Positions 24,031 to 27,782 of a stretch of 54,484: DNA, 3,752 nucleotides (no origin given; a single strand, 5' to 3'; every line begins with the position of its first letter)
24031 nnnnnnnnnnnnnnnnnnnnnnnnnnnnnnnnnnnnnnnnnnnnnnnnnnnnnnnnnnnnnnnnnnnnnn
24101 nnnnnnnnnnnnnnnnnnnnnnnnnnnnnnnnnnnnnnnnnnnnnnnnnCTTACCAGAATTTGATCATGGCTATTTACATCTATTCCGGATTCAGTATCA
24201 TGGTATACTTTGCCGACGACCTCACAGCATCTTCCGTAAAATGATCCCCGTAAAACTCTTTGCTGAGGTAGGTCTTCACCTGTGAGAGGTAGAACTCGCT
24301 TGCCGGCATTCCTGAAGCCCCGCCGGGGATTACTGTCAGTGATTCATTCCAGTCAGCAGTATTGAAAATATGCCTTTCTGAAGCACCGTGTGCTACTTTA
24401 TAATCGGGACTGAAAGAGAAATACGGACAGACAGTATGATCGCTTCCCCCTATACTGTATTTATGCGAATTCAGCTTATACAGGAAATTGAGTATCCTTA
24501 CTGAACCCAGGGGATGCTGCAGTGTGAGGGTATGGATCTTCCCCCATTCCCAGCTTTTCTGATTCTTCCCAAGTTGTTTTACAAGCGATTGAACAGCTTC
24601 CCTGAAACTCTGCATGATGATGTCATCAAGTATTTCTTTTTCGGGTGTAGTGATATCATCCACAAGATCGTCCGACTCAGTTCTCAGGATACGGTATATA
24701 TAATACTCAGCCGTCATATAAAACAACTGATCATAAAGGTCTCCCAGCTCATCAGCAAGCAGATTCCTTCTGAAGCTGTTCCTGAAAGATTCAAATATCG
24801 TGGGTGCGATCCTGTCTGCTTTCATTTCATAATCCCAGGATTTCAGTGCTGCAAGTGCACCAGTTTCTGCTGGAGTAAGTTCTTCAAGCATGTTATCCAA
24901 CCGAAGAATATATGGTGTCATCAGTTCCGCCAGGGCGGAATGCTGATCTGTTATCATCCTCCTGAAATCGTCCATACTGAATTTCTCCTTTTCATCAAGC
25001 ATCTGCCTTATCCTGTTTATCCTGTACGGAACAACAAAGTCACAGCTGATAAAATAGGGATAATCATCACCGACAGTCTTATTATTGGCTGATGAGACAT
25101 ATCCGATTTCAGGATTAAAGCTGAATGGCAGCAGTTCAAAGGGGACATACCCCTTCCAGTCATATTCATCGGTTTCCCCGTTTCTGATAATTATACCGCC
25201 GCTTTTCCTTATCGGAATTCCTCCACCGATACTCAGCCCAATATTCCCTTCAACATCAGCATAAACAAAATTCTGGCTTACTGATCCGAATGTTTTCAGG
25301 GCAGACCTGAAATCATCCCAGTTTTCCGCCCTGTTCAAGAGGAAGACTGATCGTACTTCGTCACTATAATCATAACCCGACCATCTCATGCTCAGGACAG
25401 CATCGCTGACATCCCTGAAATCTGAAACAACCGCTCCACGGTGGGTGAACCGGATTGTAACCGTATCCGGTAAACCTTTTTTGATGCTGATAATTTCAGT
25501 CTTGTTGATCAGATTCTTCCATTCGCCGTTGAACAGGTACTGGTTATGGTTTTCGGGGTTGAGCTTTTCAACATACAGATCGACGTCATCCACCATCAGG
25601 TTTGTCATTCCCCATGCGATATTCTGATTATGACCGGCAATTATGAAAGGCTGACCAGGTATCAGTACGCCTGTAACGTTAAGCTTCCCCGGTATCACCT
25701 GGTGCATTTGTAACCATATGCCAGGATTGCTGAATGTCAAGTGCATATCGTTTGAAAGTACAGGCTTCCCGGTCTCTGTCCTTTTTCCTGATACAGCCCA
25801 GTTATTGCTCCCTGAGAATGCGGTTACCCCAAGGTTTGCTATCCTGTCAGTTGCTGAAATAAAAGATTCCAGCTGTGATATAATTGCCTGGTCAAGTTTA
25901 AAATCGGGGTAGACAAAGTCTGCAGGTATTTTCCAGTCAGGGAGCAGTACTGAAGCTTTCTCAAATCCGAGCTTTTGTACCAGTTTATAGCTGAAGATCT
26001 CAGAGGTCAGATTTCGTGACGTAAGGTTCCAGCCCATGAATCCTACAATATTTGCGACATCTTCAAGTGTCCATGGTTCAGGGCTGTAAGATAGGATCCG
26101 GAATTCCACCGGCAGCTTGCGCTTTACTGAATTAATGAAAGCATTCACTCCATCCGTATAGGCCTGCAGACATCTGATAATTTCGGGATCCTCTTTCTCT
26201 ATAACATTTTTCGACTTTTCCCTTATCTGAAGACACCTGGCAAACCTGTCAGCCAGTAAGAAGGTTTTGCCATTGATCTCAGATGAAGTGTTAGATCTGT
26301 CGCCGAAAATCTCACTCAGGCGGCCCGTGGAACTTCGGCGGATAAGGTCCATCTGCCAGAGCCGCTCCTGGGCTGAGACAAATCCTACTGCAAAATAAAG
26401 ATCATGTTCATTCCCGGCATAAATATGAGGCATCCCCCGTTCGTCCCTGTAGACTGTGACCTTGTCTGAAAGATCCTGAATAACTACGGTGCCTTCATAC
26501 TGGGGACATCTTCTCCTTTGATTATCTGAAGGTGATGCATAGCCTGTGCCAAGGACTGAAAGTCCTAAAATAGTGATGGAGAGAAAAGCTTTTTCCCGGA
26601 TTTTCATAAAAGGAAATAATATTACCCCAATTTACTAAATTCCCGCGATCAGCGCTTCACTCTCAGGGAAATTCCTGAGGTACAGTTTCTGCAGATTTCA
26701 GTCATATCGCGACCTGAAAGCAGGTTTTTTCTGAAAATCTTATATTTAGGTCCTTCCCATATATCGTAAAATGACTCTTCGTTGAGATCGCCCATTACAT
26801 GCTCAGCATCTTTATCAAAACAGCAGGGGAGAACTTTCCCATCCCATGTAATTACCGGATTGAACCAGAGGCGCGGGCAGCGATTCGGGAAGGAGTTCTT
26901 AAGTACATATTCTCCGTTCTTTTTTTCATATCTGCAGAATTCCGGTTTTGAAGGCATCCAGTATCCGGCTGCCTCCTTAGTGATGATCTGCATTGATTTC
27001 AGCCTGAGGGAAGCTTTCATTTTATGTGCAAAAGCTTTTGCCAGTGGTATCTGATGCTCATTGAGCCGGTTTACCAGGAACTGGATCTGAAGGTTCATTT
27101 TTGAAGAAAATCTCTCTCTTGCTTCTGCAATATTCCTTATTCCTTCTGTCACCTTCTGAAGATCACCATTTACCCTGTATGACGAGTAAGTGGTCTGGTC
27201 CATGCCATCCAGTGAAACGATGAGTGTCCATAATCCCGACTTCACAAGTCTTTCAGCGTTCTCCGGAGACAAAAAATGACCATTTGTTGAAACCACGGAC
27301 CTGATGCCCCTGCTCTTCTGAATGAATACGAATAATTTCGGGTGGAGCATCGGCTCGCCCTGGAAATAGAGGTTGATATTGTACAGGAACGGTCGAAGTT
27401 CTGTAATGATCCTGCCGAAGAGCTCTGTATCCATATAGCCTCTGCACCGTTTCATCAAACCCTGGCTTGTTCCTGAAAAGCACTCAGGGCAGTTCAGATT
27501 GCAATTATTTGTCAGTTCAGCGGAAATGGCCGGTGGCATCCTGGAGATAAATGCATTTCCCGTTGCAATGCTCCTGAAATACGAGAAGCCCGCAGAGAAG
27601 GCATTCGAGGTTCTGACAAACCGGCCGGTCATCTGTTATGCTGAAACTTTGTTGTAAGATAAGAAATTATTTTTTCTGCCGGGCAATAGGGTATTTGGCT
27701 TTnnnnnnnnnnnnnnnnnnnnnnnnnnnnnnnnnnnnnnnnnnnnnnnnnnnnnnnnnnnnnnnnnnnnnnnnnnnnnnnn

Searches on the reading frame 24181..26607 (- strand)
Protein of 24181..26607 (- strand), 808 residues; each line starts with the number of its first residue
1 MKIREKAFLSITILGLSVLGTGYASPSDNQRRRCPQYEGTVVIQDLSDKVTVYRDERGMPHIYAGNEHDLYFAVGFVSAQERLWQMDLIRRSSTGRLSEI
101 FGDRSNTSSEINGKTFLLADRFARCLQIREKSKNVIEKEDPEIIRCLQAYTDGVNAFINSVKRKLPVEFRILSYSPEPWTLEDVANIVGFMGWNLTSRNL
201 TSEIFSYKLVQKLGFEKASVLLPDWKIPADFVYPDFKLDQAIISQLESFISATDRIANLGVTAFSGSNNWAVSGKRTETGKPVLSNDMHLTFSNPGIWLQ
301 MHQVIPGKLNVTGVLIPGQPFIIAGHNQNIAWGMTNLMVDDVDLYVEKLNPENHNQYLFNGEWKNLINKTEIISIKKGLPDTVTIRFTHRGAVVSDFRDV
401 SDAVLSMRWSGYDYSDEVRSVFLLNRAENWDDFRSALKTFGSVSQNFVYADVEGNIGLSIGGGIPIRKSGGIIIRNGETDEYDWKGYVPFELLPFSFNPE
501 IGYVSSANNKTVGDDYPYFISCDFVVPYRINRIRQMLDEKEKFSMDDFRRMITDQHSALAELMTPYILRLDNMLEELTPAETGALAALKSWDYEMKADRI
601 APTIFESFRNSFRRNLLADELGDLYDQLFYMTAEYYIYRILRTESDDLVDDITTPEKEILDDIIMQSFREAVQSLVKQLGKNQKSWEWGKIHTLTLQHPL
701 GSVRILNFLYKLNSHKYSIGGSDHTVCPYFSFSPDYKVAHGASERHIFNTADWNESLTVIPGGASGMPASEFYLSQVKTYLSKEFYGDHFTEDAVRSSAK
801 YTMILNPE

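Call 50: search_protein_families(library=pfam, proteins=[window:24181-26607:-], max_evalue=0.0001)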
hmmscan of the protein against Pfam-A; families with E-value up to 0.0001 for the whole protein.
window:24181-26607:- (808 aa): 1 family
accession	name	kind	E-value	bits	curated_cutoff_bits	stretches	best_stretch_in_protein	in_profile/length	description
PF01804.23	Penicil_amidase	-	3.3e-212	707.6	21.3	1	49-796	1-674/675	Penicillin amidase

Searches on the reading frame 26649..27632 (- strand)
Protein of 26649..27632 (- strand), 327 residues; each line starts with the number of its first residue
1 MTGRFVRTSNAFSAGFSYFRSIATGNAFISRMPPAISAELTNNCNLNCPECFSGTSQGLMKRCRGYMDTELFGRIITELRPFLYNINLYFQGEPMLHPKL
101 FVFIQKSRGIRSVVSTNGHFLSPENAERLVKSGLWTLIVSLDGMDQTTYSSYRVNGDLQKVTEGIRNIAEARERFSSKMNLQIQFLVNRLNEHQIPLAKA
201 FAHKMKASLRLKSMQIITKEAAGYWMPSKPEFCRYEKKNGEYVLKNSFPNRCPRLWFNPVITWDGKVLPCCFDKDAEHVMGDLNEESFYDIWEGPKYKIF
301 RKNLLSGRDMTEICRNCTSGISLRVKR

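Call 50: search_protein_families(library=pfam, proteins=[window:26649-27632:-], max_evalue=0.0001)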
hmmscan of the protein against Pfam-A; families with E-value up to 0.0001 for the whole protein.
window:26649-27632:- (327 aa): 2 families
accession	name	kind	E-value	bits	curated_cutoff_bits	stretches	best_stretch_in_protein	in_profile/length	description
PF13186.11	SPASM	-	1.7e-17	63.9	21.5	1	252-318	1-67/67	Iron-sulfur cluster-binding domain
PF04055.27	Radical_SAM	-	2e-13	51.3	29.5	1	40-171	3-139/166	Radical SAM superfamily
